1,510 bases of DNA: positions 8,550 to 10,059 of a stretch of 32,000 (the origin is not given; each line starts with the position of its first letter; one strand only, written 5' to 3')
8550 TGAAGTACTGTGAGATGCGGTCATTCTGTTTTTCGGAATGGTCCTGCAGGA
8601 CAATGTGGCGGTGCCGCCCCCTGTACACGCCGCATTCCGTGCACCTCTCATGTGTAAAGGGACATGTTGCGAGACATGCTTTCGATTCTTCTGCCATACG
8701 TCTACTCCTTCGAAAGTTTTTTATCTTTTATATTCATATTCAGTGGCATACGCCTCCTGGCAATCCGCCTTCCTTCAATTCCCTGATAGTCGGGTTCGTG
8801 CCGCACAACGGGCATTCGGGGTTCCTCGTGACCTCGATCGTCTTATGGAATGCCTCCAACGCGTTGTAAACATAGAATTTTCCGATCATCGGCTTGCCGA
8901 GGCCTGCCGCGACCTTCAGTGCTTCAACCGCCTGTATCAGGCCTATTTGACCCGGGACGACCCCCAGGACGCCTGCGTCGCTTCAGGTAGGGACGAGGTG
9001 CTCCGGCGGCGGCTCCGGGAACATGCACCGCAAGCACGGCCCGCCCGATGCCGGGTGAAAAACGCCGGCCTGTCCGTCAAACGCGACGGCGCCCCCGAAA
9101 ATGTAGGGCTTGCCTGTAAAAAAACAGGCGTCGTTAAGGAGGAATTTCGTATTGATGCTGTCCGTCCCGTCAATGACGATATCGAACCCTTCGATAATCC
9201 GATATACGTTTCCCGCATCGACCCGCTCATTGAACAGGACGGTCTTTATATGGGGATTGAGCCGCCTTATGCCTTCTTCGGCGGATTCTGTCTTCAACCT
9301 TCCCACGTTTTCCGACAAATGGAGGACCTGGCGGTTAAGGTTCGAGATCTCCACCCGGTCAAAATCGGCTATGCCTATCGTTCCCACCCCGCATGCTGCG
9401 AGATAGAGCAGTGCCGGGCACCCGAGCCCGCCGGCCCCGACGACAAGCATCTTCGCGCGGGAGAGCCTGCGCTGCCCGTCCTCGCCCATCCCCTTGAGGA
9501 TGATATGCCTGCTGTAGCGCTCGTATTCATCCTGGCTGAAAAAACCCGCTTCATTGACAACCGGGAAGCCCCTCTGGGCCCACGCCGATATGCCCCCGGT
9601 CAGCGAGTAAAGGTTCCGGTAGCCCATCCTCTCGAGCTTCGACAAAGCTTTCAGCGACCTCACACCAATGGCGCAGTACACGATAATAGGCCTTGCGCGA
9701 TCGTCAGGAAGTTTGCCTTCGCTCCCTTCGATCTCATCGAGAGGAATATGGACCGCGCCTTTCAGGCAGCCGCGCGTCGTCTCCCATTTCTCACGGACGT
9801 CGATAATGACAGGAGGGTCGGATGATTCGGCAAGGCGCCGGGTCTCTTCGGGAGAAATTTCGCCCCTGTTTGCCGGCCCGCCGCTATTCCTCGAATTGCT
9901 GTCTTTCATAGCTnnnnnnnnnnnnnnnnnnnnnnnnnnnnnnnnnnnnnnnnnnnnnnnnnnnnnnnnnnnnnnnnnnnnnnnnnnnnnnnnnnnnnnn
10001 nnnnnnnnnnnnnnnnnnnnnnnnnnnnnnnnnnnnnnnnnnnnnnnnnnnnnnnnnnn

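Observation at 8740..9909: In-frame UGA at the catalytic-Cys position of a rhodanese-ThiF/MoeB E1-like enzyme: probable selenoprotein, 81 codons longer than the ORF track shows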

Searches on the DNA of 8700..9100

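Call 7: search_rna_families(source=window, start=8700, end=9100, threshold=evalue, max_evalue=10, show_alignments=3)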
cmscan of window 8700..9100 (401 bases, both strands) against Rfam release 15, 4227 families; matches with E-value up to 10: 1.
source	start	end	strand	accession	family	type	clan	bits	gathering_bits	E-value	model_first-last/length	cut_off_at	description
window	8835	8886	+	RF00328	snoZ161_228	Gene; snRNA; snoRNA; CD-box;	CL00056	15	45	7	38-89/93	no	Small nucleolar RNA Z161/Z228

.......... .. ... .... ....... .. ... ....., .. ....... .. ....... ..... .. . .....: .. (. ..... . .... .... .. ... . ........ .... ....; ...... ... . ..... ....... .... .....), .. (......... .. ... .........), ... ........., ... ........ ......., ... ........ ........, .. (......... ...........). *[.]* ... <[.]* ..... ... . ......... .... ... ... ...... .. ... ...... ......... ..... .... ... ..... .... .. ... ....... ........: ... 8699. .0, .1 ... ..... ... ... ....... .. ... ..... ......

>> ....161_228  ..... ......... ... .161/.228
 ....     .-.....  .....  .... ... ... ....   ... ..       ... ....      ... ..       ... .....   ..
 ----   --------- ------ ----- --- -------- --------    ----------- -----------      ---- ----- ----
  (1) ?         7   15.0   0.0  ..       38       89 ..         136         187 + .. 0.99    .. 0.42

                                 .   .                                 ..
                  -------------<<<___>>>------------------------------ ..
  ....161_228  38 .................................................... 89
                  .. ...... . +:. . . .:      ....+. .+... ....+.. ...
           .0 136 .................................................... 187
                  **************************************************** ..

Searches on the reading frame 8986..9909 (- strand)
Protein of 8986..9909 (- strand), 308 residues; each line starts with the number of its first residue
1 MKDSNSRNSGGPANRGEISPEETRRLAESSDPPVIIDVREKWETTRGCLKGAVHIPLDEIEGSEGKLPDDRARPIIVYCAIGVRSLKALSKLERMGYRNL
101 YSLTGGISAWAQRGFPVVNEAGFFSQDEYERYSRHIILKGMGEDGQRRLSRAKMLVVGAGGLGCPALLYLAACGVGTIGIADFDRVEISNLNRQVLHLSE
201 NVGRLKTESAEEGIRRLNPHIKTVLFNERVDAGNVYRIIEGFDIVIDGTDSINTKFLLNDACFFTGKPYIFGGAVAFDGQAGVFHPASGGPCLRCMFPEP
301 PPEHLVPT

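Call 22: find_related_loci(query=window:8986-9909:-, collection=genome_contigs, flank=10000)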
Query seq(308 aa) (308 aa) in genome_contigs; peptide patterns used: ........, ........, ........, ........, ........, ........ (x = any residue, [..] = any of these).
599 stretches matched a pattern (row limit reached: there are more); 355 encode a relative of the query (tblastn E <= 1e-3); the best 80 are kept; 80 distinct loci.
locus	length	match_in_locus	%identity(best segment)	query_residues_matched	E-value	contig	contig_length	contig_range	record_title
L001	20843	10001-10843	75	28-308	3e-149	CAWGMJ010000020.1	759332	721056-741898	MAG: uncultured delta proteobacterium isolate MFD03899.bin.2.100 genome assembly, contig: contig_8007, whole genome shot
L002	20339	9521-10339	53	35-308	5e-96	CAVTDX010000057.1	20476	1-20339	MAG: uncultured delta proteobacterium isolate MFD01112.bin.2.43 genome assembly, contig: contig_14963, whole genome shot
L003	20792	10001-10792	53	39-308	2e-94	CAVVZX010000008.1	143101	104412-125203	MAG: uncultured delta proteobacterium isolate MFD01872.bin.2.162 genome assembly, contig: contig_106318, whole genome sh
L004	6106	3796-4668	50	17-308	5e-92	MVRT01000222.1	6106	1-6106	MAG: Syntrophorhabdus sp. PtaU1.Bin153 A4E65_contig000222, whole genome shotgun sequence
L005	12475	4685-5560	51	17-308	9e-92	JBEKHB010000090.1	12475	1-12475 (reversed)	MAG: Syntrophorhabdales bacterium isolate SPRUCE 267 SPRUCE_267_90, whole genome shotgun sequence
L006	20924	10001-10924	46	3-308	2e-88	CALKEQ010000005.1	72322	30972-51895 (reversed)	MAG: uncultured bacterium isolate S1_Bin_METABAT__4_1 genome assembly, contig: c_000001666727, whole genome shotgun sequ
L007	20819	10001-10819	50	24-297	3e-82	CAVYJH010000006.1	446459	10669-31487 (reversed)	MAG: uncultured delta proteobacterium isolate MFD01476.bin.2.71 genome assembly, contig: contig_18177, whole genome shot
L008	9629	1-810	49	37-308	3e-77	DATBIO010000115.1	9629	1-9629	MAG TPA_asm: Vicinamibacteria bacterium isolate SMAG_U3896 k141_3285292, whole genome shotgun sequence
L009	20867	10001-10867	47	17-307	2e-75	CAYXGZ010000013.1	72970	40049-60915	MAG TPA_asm: uncultured Planctomycetales bacterium isolate SRP287453_co1_366 genome assembly, contig: NODE_501_length_72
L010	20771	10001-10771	45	34-297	3e-66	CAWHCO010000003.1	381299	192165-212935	MAG: uncultured bacterium isolate MFD02923.bin.2.53 genome assembly, contig: contig_17494, whole genome shotgun sequence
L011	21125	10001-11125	51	4-308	1e-61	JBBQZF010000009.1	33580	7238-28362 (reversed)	MAG: Gemmatimonadales bacterium isolate Co_metawrap_2205 Cmw_2205_k141_21693269_length_33580_cov_8.0000, whole genome sh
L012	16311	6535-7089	52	124-307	4e-61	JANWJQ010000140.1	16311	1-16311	MAG: Rhizomicrobium sp. isolate CRAIB_MAG71 c_000000076041, whole genome shotgun sequence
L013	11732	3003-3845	46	13-296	5e-74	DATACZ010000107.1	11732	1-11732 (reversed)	MAG TPA_asm: Actinomycetota bacterium isolate SMAG_U6737 k141_842898, whole genome shotgun sequence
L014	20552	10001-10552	51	124-308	7e-61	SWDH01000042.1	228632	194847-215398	MAG: Nitrospira sp. isolate RSF11 Nitrospira_sp_RSF11_42, whole genome shotgun sequence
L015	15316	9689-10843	51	17-308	2e-60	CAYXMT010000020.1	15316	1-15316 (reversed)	MAG TPA_asm: uncultured Methanosarcinales archaeon isolate binchicken_co48_511 genome assembly, contig: NODE_6201_length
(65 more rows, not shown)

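Call 54: search_protein_families(library=pfam, proteins=[L009:9672-9950:+, L009:7762-9897:+, L009:11880-12773:+, L009:12517-13308:+, L009:11077-12240:-, L013:2456-2845:+, L013:1556-2866:-, L013:4605-4856:+, L013:4994-5536:+, L013:5564-6703:-], max_evalue=0.001)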
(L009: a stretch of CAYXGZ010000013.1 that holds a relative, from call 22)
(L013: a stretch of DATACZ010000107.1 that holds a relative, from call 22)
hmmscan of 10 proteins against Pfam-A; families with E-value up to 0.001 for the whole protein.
L009:9672-9950:+ (92 aa): 1 family
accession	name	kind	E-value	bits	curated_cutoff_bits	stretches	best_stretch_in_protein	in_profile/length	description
PF02597.26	ThiS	-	1.3e-14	55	22.5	1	4-90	1-76/76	ThiS family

L009:7762-9897:+ (711 aa): 0 families

L009:11880-12773:+ (297 aa): 0 families

L009:12517-13308:+ (263 aa): 1 family
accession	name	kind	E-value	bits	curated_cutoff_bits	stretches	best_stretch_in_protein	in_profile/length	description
PF03745.19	DUF309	-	4.3e-22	78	27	1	152-209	2-59/59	Domain of unknown function (DUF309)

L009:11077-12240:- (387 aa): 0 families

L013:2456-2845:+ (129 aa): 0 families

L013:1556-2866:- (436 aa): 2 families
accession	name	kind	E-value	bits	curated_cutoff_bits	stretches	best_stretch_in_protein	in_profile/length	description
PF07837.17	FTCD_N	-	3.3e-49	167.4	27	1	150-313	2-176/176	Formiminotransferase domain, N-terminal subdomain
PF02971.19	FTCD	-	9.5e-14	52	24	1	316-407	2-99/145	Formiminotransferase domain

L013:4605-4856:+ (83 aa): 0 families

L013:4994-5536:+ (180 aa): 1 family
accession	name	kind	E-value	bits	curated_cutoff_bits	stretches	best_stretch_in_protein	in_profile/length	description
PF02622.21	DUF179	-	5.5e-34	117.8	27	1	14-164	2-157/157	AlgH-like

L013:5564-6703:- (379 aa): 1 family
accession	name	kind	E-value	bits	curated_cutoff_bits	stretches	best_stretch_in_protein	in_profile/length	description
PF10103.15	Zincin_2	-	8.6e-77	259.2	25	1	33-373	1-344/344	Zincin-like metallopeptidase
